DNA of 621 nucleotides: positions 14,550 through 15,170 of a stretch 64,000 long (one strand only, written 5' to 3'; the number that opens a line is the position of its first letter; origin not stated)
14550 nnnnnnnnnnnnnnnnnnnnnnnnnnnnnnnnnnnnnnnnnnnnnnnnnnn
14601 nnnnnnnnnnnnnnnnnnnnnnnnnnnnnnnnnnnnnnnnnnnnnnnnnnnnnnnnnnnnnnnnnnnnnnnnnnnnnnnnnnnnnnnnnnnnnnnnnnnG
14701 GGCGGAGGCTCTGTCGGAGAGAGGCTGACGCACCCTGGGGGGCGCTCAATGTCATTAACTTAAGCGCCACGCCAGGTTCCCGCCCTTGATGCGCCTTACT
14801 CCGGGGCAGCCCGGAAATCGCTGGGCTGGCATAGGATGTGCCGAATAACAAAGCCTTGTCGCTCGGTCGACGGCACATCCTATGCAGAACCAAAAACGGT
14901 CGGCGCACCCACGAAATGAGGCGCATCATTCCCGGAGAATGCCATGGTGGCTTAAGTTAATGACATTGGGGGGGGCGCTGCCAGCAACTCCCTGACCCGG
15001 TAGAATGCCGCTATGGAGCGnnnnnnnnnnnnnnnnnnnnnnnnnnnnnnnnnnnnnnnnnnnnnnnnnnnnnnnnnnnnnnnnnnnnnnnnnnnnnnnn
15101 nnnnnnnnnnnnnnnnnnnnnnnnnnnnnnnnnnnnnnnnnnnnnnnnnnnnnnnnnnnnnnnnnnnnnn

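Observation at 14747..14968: Previously unannotated ~222-bp MITE family with 22-24-bp terminal inverted repeats and 10-bp target duplications (four copies)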

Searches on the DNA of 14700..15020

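Call 81: search_rna_families(source=window, start=14700, end=15020, threshold=evalue, max_evalue=1)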
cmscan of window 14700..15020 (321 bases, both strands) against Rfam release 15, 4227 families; matches with E-value up to 1: 1.
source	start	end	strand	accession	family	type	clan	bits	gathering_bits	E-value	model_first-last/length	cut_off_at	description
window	14829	14886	+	RF00823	lsy-6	Gene; miRNA;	-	18.5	60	0.21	1-74/74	no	lsy-6 microRNA precursor family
